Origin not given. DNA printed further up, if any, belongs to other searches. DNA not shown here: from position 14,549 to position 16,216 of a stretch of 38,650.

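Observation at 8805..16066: One coupled operon joins a single-chain RM enzyme to DUF4297-HerA and a DUF2130 protein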

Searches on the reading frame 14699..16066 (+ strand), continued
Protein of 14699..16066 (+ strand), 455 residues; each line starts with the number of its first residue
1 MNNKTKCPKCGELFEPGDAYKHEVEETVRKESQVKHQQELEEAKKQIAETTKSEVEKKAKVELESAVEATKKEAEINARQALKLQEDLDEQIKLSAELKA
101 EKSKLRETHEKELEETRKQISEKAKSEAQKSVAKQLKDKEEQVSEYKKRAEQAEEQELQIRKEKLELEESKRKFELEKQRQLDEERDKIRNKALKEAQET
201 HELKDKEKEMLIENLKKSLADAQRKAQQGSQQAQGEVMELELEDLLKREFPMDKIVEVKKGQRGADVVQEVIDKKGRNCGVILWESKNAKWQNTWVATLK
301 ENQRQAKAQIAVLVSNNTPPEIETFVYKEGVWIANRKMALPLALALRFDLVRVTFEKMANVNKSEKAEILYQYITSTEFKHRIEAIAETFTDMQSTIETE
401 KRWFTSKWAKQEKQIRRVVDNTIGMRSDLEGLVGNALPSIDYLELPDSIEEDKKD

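Call 57: get_annotated_region(hit=H1, flank=7000)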
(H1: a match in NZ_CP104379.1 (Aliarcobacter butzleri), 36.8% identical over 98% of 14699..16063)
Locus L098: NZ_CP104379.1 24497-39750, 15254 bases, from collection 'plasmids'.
description: Aliarcobacter butzleri strain P1100 plasmid p63_DSM_105472, complete sequence
organism: Aliarcobacter butzleri (NCBI taxid 28197)
taxonomy: Bacteria; Campylobacterota; Epsilonproteobacteria; Campylobacterales; Arcobacteraceae; Aliarcobacter; Aliarcobacter butzleri
host: -; source: poultry meat; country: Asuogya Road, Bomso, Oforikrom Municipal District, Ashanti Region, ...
typing (MOB-suite, as given by PLSDB): non-mobilizable
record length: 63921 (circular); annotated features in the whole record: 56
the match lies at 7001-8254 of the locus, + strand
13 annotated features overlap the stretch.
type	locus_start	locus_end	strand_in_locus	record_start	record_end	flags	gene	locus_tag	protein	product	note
CDS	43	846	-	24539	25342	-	-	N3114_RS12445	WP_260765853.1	WYL domain-containing protein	-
CDS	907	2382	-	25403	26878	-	-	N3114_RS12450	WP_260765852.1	DUF2779 domain-containing protein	-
CDS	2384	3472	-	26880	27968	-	-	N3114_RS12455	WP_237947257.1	PD-(D/E)XK nuclease family protein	-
CDS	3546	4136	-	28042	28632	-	-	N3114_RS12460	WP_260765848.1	DnaB helicase C-terminal domain-containing protein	-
CDS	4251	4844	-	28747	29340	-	-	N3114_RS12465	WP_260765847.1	hypothetical protein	-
CDS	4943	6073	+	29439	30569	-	-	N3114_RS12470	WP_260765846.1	hypothetical protein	-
CDS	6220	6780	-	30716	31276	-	-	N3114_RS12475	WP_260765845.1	recombinase family protein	GO:0006310 - DNA recombination [Evidence IEA]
CDS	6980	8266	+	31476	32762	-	-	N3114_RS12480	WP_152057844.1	DUF2130 domain-containing protein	-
CDS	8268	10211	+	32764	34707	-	-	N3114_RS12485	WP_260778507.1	ATP-dependent endonuclease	-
CDS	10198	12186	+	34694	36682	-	-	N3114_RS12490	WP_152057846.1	UvrD-helicase domain-containing protein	-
CDS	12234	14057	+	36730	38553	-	-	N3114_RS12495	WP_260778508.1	site-specific DNA-methyltransferase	GO:0006306 - DNA methylation [Evidence IEA]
CDS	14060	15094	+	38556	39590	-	-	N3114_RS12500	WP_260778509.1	virulence RhuM family protein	-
CDS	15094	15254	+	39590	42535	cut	-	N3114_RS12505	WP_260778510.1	DEAD/DEAH box helicase family protein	-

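Call 58: get_annotated_region(hit=H2, flank=7000)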
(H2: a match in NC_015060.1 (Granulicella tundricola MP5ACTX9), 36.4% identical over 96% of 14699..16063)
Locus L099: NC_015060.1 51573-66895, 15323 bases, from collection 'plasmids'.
description: Granulicella tundricola MP5ACTX9 plasmid pACIX905, complete sequence
organism: Granulicella tundricola MP5ACTX9 (NCBI taxid 1198114)
taxonomy: Bacteria; Acidobacteriota; Terriglobia; Terriglobales; Acidobacteriaceae; Granulicella; Granulicella tundricola; Granulicella tundricola MP5ACTX9
host: -; source: -; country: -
typing (MOB-suite, as given by PLSDB): conjugative; replicon rep_cluster_93; relaxase MOBF; mating-pair formation MPF_T
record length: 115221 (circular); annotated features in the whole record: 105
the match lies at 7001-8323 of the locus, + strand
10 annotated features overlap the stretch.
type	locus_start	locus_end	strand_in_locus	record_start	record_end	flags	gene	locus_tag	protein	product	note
CDS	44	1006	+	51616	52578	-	-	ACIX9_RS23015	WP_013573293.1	tyrosine-type recombinase/integrase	GO:0015074 - DNA integration [Evidence IEA]; GO:0006310 - DNA recombination [Evidence IEA]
CDS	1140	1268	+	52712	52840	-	-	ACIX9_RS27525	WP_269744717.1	hypothetical protein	-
CDS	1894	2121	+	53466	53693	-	-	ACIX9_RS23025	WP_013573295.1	hypothetical protein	-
CDS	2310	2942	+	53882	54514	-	-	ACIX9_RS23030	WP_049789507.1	NYN domain-containing protein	-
CDS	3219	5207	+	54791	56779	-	-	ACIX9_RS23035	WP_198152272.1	EAL domain-containing protein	-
CDS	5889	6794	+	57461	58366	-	-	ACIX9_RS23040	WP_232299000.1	alpha/beta hydrolase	-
CDS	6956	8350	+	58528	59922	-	-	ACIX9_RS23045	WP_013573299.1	DUF2130 domain-containing protein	-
CDS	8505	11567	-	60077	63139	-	-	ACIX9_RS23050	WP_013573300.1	NB-ARC domain-containing protein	-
CDS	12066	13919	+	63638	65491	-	-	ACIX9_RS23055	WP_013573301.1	AAA family ATPase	-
CDS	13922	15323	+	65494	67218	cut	-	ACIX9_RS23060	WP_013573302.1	DEAD/DEAH box helicase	-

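Call 59: get_annotated_region(hit=H4, flank=7000)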
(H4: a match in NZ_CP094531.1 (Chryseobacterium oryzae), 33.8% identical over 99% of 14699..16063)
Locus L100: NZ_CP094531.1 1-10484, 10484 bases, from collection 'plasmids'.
description: Chryseobacterium oryzae strain ADR-1 plasmid unnamed2, complete sequence
organism: Chryseobacterium oryzae (NCBI taxid 2929799)
taxonomy: Bacteria; Bacteroidota; Flavobacteriia; Flavobacteriales; Weeksellaceae; Chryseobacterium; Chryseobacterium oryzae
host: -; source: Single cell,Andong Sikhe (Andong rice punch); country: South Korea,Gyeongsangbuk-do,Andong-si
typing (MOB-suite, as given by PLSDB): non-mobilizable
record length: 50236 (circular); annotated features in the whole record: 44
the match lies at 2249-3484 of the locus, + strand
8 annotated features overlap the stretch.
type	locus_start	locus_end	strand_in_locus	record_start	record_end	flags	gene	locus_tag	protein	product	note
CDS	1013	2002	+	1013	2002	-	-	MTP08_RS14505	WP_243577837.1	WYL domain-containing protein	-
CDS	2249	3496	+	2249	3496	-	-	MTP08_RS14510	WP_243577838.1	DUF2130 domain-containing protein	-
CDS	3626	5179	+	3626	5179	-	-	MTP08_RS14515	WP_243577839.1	class I SAM-dependent DNA methyltransferase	-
CDS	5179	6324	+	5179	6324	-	-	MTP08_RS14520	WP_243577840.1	restriction endonuclease subunit S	-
CDS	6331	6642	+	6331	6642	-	-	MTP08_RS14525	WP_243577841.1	hypothetical protein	-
CDS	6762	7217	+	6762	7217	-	-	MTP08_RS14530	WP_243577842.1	helix-turn-helix domain-containing protein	-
CDS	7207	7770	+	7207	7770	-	-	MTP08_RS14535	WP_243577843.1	PIN domain-containing protein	-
CDS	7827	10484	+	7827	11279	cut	-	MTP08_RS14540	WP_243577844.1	DEAD/DEAH box helicase family protein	-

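Call 60: get_annotated_region(hit=H6, flank=7000)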
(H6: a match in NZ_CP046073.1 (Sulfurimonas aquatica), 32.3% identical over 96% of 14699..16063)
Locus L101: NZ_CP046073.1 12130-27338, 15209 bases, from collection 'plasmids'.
description: Sulfurimonas aquatica strain H1576 plasmid pSULFM1, complete sequence
organism: Sulfurimonas aquatica (NCBI taxid 2672570)
taxonomy: Bacteria; Campylobacterota; Epsilonproteobacteria; Campylobacterales; Sulfurimonadaceae; Sulfurimonas; Sulfurimonas aquatica
host: -; source: cell culture,lake water; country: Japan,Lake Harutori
typing (MOB-suite, as given by PLSDB): non-mobilizable
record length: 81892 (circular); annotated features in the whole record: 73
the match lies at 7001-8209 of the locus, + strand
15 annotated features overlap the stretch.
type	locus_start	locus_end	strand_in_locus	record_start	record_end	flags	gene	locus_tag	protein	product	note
CDS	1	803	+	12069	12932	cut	-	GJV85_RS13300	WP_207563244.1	hypothetical protein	-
CDS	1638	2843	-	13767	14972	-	-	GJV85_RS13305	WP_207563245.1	Fic family protein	-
CDS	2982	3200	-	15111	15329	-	-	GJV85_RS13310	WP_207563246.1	XRE family transcriptional regulator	-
CDS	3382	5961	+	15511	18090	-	-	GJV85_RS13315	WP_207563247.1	hypothetical protein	-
CDS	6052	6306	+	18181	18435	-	-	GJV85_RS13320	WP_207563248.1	WGR domain-containing protein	-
CDS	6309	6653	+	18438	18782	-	-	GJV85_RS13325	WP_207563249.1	hypothetical protein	-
CDS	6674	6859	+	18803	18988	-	-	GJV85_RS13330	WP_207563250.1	hypothetical protein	-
CDS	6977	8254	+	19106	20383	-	-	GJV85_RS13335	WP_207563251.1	DUF2130 domain-containing protein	-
CDS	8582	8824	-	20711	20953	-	-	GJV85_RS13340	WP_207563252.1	helix-turn-helix transcriptional regulator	-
CDS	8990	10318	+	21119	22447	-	-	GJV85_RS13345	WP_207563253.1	hypothetical protein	-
CDS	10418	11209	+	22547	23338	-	-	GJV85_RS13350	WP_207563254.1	hypothetical protein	-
CDS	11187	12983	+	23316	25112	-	-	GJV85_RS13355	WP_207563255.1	caspase family protein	GO:0006508 - proteolysis [Evidence IEA]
CDS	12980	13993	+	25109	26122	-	-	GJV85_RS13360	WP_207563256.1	LPP20 family lipoprotein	-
CDS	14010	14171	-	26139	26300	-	-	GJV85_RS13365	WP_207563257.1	hypothetical protein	-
CDS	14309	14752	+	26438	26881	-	-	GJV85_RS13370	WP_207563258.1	hypothetical protein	-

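Call 62: get_annotated_region(hit=H3, flank=7000)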
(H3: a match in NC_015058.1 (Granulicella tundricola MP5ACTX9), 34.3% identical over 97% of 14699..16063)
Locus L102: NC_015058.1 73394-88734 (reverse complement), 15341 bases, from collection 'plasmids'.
description: Granulicella tundricola MP5ACTX9 plasmid pACIX903, complete sequence
organism: Granulicella tundricola MP5ACTX9 (NCBI taxid 1198114)
taxonomy: Bacteria; Acidobacteriota; Terriglobia; Terriglobales; Acidobacteriaceae; Granulicella; Granulicella tundricola; Granulicella tundricola MP5ACTX9
host: -; source: -; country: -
typing (MOB-suite, as given by PLSDB): conjugative; relaxase MOBF; mating-pair formation MPF_T
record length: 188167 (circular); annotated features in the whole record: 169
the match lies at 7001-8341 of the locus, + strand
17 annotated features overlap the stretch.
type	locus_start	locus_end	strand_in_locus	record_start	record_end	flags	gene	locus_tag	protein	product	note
CDS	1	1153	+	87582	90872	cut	-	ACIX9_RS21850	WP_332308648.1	error-prone DNA polymerase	GO:0006260 - DNA replication [Evidence IEA]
CDS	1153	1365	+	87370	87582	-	-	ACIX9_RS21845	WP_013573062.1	hypothetical protein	-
CDS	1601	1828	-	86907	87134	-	-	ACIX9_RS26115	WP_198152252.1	hypothetical protein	-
CDS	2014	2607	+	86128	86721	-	-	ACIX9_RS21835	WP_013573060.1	ferritin-like domain-containing protein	-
CDS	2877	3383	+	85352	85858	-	-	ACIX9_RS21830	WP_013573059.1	nucleoside deaminase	-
CDS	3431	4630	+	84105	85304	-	-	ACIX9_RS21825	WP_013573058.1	DUF2252 family protein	-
CDS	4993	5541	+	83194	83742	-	-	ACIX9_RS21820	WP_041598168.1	DUF1731 domain-containing protein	-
CDS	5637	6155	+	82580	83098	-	-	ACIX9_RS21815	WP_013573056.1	hypothetical protein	-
CDS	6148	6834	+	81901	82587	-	-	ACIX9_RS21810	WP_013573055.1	hypothetical protein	-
CDS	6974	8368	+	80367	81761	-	-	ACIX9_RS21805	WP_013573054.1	DUF2130 domain-containing protein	-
CDS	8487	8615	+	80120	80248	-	-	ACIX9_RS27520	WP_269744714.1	hypothetical protein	-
CDS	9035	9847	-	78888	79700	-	-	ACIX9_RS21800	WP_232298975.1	DUF5694 domain-containing protein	-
CDS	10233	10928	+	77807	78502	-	-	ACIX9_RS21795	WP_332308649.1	hypothetical protein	-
CDS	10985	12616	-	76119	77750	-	-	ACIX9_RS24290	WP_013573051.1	EAL domain-containing protein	-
CDS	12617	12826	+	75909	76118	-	-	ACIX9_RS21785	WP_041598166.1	hypothetical protein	-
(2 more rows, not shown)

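Call 63: get_annotated_region(hit=H5, flank=7000)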
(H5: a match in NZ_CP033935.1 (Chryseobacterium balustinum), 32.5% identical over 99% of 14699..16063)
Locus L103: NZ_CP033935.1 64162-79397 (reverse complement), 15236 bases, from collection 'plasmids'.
description: Chryseobacterium balustinum strain KC_1863 plasmid unnamed, complete sequence
organism: Chryseobacterium balustinum (NCBI taxid 246)
taxonomy: Bacteria; Bacteroidota; Flavobacteriia; Flavobacteriales; Weeksellaceae; Chryseobacterium; Chryseobacterium balustinum
host: -; source: fish,pure isolate,blood; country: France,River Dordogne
typing (MOB-suite, as given by PLSDB): non-mobilizable
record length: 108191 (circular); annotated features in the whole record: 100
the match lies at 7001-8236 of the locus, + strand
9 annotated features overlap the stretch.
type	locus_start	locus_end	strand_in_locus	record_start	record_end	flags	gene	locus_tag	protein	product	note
CDS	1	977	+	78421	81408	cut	-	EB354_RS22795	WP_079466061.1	hypothetical protein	-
CDS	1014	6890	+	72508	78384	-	-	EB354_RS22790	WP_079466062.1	DEAD/DEAH box helicase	-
CDS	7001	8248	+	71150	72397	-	-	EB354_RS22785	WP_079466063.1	DUF2130 domain-containing protein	-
CDS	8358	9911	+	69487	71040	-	-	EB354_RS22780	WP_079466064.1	class I SAM-dependent DNA methyltransferase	-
CDS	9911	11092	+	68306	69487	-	-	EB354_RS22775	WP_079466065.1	restriction endonuclease subunit S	GO:0006304 - DNA modification [Evidence IEA]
CDS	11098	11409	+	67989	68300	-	-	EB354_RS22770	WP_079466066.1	hypothetical protein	-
CDS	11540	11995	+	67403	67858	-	-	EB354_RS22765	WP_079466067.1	helix-turn-helix domain-containing protein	-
CDS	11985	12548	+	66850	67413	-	-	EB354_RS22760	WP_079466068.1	PIN domain-containing protein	-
CDS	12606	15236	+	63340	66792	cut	-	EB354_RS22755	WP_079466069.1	DEAD/DEAH box helicase family protein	-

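Call 64: get_annotated_region(hit=H7, flank=7000)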
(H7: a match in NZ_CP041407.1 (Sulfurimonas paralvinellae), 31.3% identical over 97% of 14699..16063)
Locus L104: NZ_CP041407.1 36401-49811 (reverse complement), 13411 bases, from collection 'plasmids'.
description: Sulfurimonas paralvinellae strain GO25 plasmid unnamed, complete sequence
organism: Sulfurimonas paralvinellae (NCBI taxid 317658)
taxonomy: Bacteria; Campylobacterota; Epsilonproteobacteria; Campylobacterales; Sulfurimonadaceae; Sulfurimonas; Sulfurimonas paralvinellae
host: -; source: polychaetes,hydrothermal vent polychaetes; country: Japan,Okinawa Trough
typing (MOB-suite, as given by PLSDB): non-mobilizable
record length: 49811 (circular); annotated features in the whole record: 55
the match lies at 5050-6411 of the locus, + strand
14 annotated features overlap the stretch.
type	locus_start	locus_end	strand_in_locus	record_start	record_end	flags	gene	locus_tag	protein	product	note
CDS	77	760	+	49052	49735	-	-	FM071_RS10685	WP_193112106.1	ParA family protein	-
CDS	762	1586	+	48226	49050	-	-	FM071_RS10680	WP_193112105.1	ParB/RepB/Spo0J family partition protein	GO:0007059 - chromosome segregation [Evidence IEA]; GO:0000910 - cytokinesis [Evidence IEA]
CDS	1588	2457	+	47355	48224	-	-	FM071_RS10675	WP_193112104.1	hypothetical protein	-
CDS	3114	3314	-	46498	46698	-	-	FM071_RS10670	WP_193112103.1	helix-turn-helix domain-containing protein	-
CDS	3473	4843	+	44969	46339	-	-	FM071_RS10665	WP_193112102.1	hypothetical protein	-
CDS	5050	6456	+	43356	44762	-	-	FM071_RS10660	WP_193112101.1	DUF2130 domain-containing protein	-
CDS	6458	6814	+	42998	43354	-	-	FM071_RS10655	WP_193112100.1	gamma-glutamylcyclotransferase family protein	-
CDS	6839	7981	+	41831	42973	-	-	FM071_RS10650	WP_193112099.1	reverse transcriptase-like protein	-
CDS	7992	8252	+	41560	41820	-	-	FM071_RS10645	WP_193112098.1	hypothetical protein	-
CDS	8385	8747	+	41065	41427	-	-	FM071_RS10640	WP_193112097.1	winged helix-turn-helix domain-containing protein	-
CDS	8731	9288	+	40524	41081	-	-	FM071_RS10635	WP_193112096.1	hypothetical protein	-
CDS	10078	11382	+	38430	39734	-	-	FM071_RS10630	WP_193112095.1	hypothetical protein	-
CDS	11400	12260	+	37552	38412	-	-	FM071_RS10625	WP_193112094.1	hypothetical protein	-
CDS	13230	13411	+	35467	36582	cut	-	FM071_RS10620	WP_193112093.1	ATP-binding protein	-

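Call 80: predict_structure(alignment_id=A2)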
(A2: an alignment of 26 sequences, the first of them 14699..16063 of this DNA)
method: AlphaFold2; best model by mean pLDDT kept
length: 455 residues; sequences in the alignment: 26
mean_pLDDT: 76.6   pTM: 0.36
mean pLDDT of the five models: 76.6, 76.3, 75.8, 75.6, 75.4
residues with pLDDT >= 90: 90; 70-90: 221; 50-70: 122; < 50: 22
segments of 3 or more residues with pLDDT < 50: 170-174, 448-455
pLDDT, mean of each block of 10 residues (from residue 1): 59 64 72 75 70 71 81 89 92 91 85 78 70 65 59 54 50 50 61 71 77 82 71 74 90 85 76 89 89 89 89 89 87 91 92 81 62 83 90 91 90 85 82 71 53 37
secondary structure, 60 per line:
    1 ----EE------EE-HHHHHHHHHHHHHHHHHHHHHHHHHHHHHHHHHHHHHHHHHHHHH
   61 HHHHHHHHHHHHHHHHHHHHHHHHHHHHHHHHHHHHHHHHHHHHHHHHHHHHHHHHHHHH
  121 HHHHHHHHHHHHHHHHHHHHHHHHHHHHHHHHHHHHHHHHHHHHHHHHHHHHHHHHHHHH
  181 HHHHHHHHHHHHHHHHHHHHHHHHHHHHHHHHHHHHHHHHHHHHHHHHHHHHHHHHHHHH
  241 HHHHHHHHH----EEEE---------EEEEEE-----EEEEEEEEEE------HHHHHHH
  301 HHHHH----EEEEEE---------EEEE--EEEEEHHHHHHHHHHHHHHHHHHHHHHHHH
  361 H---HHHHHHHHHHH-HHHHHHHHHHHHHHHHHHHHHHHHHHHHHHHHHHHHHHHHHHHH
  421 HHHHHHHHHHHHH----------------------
elements in order: H16-249 E254-257 E267-272 E278-287 H294-305 E310-315 E325-328 E331-335 H336-361 H365-375 H377-433

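Call 81: find_related_loci(query=A2, collection=viral_contigs, flank=10000)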
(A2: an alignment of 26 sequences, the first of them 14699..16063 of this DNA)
Query A2 (455 aa) in viral_contigs; peptide patterns used: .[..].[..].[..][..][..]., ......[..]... (x = any residue, [..] = any of these).
105 stretches matched a pattern; 3 encode a relative of the query (tblastn E <= 1e-3); 3 distinct loci.
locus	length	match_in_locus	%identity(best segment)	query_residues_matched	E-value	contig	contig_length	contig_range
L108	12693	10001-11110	43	94-452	2e-78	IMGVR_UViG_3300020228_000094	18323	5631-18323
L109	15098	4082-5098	41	105-446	2e-75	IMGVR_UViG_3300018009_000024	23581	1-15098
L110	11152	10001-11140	36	47-448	2e-67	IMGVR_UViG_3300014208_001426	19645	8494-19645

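Call 88: fold_search(model_id=the predicted structure, library=pdb)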
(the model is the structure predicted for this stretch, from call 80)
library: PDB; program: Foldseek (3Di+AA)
matches with E <= 10: 344; with E <= 0.001: 0
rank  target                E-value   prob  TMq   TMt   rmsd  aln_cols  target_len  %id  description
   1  9ibq_A                1.5e-02  0.97  0.15  0.23   6.9       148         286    8  Structure of BstEII with DNA substrate (released 2026-03-04)
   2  3dnx                  2.8e-02  0.63  0.12  0.32  14.0       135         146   12  SPO1766 protein of unknown function from Silicibacter pomeroyi. (released 2008-09-02)
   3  6p4o_B                3.7e-02  0.87  0.17  0.16   4.7       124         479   14  Complex of XPB helicase with Bax1 endonuclease from Sulfurisphaera tokodaii at 3.15 Angstroms resolution (released 2020-06-03)
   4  8a4c_A                5.0e-02  0.95  0.13  0.27   6.8        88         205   10  Structure of human Rep15:Rab3B complex. (released 2022-08-10)
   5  6p4o_D                5.0e-02  0.77  0.17  0.16   5.5       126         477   10  Complex of XPB helicase with Bax1 endonuclease from Sulfurisphaera tokodaii at 3.15 Angstroms resolution (released 2020-06-03)
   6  8a4c_C                6.5e-02  0.96  0.13  0.28   6.1        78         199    9  Structure of human Rep15:Rab3B complex. (released 2022-08-10)
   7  9qcc_M                6.5e-02  0.93  0.14  0.16   3.9        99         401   15  Activated XauSPARDA filament assembly with bound dsDNA substrate (released 2025-12-17)
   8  4f0p_B                6.5e-02  0.60  0.14  0.14  17.4       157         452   14  MspJI Restriction Endonuclease - P31 Form (released 2012-08-08)
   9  6p4o_F                7.9e-02  0.80  0.17  0.16   4.5       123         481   15  Complex of XPB helicase with Bax1 endonuclease from Sulfurisphaera tokodaii at 3.15 Angstroms resolution (released 2020-06-03)
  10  8gy8_A                7.9e-02  0.75  0.16  0.19   5.8       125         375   14  The structure of Bax1 from Pyrococcus furiosus (released 2023-09-27)
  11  1esg_B                7.9e-02  0.30  0.12  0.22   8.9       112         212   12  RESTRICTION ENDONUCLEASE BAMHI BOUND TO A NON-SPECIFIC DNA. (released 2000-05-31)
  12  6p4w_B                9.5e-02  0.75  0.17  0.20   4.3       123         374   12  XPB helicase in a complex with truncated Bax1 from Sulfurisphaera tokodaii at 2.96 Angstrom resolution (released 2020-06-03)
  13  8a4a_A                1.2e-01  0.90  0.12  0.25   6.8        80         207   10  Structure of human Rep15 in complex with bovine Rab3C. (released 2022-08-10)
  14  6p4w_D                1.2e-01  0.60  0.16  0.19   4.9       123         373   11  XPB helicase in a complex with truncated Bax1 from Sulfurisphaera tokodaii at 2.96 Angstrom resolution (released 2020-06-03)
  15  4f0q_D                1.3e-01  0.84  0.14  0.14   4.0        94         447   17  MspJI Restriction Endonuclease - P21 Form (released 2012-08-08)
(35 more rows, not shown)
